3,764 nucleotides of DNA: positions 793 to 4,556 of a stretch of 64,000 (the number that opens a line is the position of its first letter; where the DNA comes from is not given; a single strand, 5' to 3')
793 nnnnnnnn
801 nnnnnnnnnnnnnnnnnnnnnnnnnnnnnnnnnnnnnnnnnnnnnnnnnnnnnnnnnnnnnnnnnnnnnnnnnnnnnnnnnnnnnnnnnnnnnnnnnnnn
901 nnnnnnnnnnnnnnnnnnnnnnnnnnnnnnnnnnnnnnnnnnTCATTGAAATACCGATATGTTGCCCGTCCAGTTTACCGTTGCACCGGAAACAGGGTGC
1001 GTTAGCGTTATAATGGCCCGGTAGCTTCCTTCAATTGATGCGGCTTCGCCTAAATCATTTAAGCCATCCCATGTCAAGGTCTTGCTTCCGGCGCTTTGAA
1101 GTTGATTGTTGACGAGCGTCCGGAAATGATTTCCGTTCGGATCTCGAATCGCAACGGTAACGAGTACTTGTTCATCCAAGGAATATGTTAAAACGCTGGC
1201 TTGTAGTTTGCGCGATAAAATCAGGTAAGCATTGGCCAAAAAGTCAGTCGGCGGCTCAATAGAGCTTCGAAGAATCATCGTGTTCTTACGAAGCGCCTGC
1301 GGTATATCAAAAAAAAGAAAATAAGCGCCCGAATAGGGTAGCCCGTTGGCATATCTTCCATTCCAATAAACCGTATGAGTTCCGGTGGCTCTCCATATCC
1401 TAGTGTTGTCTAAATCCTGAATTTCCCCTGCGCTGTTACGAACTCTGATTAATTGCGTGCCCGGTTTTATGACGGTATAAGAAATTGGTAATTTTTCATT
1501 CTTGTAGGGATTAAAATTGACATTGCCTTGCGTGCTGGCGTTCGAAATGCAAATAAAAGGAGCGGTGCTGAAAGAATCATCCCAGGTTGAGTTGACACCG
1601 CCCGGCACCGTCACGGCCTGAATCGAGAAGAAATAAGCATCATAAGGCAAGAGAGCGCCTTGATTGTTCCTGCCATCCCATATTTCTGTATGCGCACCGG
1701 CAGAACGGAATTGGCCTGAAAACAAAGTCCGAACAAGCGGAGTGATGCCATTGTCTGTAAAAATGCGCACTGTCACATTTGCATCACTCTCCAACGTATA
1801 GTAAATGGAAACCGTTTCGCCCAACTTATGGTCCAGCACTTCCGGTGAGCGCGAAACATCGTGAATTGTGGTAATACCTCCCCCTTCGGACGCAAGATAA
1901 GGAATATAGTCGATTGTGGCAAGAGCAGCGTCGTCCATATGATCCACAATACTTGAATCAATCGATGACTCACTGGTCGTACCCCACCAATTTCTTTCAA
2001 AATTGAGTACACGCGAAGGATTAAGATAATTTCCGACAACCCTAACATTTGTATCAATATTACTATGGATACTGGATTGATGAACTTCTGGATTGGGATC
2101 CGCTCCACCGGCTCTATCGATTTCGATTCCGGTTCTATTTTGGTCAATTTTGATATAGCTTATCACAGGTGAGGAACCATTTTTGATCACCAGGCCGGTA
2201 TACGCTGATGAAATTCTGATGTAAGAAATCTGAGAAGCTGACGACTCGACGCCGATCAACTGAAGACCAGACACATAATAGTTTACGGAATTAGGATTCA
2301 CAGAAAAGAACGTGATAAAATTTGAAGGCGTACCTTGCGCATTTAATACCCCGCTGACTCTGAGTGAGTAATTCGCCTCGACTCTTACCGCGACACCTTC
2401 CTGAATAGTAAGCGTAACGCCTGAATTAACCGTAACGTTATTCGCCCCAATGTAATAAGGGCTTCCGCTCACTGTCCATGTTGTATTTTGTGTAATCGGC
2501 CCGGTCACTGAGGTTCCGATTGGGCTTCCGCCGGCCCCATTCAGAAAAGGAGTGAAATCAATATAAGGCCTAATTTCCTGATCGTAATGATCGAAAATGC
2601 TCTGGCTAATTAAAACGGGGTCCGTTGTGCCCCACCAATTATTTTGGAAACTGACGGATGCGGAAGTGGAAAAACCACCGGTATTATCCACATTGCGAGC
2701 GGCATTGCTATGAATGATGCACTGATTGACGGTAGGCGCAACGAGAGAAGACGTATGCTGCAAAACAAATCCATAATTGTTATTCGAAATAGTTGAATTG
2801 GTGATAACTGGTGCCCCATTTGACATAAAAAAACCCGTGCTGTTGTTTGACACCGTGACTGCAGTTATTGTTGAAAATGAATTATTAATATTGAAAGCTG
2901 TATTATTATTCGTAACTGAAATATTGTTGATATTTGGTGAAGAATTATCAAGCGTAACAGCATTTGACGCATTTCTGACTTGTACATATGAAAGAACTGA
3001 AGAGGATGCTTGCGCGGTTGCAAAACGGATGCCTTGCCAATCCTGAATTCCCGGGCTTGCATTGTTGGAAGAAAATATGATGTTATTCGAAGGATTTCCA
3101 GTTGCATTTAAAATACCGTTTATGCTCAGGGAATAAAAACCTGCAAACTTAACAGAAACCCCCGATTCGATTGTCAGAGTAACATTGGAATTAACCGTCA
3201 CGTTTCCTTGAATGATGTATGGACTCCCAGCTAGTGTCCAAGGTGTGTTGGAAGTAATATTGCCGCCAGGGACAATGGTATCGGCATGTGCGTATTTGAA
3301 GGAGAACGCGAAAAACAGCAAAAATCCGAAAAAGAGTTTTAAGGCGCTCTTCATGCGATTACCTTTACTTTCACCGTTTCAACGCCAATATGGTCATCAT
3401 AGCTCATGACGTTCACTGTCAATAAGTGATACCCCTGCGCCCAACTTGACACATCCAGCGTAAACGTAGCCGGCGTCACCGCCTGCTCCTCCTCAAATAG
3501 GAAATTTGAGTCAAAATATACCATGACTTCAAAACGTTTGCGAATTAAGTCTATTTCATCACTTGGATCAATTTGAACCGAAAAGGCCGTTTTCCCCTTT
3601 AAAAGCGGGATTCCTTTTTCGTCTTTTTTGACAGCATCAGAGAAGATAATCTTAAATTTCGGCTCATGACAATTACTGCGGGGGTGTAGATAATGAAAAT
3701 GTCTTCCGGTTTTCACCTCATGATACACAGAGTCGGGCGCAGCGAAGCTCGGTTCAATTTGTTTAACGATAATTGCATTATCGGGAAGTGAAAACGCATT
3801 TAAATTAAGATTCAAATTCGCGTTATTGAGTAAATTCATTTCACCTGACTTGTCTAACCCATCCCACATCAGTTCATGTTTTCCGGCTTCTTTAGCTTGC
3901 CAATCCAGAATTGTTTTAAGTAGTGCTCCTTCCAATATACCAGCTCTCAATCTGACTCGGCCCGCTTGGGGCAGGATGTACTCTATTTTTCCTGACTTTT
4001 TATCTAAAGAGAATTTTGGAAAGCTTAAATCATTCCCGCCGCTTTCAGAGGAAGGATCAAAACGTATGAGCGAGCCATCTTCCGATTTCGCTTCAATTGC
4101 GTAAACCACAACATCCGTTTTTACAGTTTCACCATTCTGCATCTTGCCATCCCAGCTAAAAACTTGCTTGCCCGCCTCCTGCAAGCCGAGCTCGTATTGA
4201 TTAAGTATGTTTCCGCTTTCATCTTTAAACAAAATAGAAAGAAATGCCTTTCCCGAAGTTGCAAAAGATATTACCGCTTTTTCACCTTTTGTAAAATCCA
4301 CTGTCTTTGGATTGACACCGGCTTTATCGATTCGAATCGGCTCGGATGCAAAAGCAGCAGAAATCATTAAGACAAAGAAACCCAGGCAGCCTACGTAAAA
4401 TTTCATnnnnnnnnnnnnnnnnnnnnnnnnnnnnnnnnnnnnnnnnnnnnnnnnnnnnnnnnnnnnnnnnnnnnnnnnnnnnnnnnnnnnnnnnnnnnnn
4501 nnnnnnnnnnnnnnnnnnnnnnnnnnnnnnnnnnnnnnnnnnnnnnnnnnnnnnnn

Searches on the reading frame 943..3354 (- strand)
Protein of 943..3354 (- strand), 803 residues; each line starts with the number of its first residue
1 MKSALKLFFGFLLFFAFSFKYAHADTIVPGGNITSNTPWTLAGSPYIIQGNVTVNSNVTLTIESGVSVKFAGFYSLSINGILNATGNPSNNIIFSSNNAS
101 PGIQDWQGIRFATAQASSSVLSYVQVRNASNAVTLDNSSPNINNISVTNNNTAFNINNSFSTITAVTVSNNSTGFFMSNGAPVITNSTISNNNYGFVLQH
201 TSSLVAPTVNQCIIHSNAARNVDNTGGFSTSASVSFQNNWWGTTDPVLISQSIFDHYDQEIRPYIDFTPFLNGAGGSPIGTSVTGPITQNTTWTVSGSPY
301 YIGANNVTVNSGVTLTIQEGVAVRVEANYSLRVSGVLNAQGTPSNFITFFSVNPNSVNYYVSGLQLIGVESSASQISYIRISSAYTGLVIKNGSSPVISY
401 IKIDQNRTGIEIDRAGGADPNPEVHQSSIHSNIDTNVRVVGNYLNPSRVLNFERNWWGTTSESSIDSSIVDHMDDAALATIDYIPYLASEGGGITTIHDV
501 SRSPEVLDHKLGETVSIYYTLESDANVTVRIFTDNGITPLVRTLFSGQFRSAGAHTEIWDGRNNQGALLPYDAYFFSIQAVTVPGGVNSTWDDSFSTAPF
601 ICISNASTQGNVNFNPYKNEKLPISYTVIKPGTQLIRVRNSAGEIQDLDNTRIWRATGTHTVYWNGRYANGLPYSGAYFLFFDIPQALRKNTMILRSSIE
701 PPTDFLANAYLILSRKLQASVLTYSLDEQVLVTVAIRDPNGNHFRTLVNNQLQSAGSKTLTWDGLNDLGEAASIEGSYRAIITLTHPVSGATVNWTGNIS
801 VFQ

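Call 6: search_protein_families(library=pfam, proteins=[window:943-3354:-], max_evalue=0.01)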
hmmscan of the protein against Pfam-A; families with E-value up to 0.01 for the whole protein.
window:943-3354:- (803 aa): 2 families
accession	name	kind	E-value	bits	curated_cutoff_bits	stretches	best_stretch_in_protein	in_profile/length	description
PF13860.13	FlgD_ig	-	9.7e-17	61.2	27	2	512-581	9-76/79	FlgD Ig-like domain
PF12708.12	Pect-lyase_RHGA_epim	-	0.0049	17.1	27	1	89-195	102-211/213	Rhamnogalacturonase A/epimerase, pectate lyase-like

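Call 11: search_protein_families(library=ncbifam, proteins=[window:943-3354:-], max_evalue=0.001)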
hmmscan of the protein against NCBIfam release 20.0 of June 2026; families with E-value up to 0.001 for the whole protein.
window:943-3354:- (803 aa): 2 families
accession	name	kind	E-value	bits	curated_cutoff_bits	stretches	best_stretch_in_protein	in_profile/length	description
NF009276.0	PRK12633.1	equivalog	1.2e-09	38.3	383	0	730-783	129-180/234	flagellar basal body rod modification protein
NF005176.1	PRK06655.1-1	equivalog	6.5e-09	36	230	0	731-783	98-148/197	flagellar hook assembly protein FlgD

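Call 25: find_encoding_contigs(protein=window:943-3354:-, flank=10000, max_places=3)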
Protein window:943-3354:- (803 aa): 1 contig read that carries it; 1 place shown.
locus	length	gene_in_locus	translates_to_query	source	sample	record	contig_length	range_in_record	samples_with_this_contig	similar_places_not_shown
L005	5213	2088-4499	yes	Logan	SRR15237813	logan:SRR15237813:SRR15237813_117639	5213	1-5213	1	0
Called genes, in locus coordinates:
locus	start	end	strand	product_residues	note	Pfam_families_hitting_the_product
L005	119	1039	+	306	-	PF26550:Tricorn_2nd, PF07676:PD40 (weak), PF26550:Tricorn_2nd, PF26549:Tricorn_N, PF26549:Tricorn_N, PF07676:PD40, PF26549:Tricorn_N, PF07676:PD40, +6 more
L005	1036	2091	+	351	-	PF13860:FlgD_ig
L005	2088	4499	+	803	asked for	PF28492:Beta_helix_4 (weak), PF13860:FlgD_ig (weak)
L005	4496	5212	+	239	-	?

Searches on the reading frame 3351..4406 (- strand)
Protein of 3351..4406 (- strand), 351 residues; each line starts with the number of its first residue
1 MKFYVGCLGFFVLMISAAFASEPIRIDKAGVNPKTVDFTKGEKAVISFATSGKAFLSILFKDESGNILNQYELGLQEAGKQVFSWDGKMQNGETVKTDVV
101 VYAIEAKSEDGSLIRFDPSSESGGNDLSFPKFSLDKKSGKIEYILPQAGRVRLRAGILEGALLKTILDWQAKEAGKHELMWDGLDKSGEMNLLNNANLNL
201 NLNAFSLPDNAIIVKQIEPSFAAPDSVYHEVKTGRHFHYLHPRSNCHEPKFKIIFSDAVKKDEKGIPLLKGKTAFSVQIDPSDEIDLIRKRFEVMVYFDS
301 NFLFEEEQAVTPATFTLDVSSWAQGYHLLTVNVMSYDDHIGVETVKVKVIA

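Call 6: search_protein_families(library=pfam, proteins=[window:3351-4406:-], max_evalue=0.01)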
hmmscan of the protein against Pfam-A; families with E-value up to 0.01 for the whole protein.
window:3351-4406:- (351 aa): 1 family
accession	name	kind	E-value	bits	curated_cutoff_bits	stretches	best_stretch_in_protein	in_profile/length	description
PF13860.13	FlgD_ig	-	4.2e-13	49.5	27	1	43-97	11-66/79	FlgD Ig-like domain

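Call 11: search_protein_families(library=ncbifam, proteins=[window:3351-4406:-], max_evalue=0.001)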
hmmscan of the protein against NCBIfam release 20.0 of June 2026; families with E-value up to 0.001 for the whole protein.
window:3351-4406:- (351 aa): 3 families
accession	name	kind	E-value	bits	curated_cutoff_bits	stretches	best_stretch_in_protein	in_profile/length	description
NF005176.1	PRK06655.1-1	equivalog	1.3e-11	44.8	230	1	52-109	95-150/197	flagellar hook assembly protein FlgD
NF009277.0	PRK12634.1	equivalog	4.7e-06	26.8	333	0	43-110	113-176/221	flagellar basal body rod modification protein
NF009276.0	PRK12633.1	equivalog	5.3e-05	23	383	0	55-111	130-186/234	flagellar basal body rod modification protein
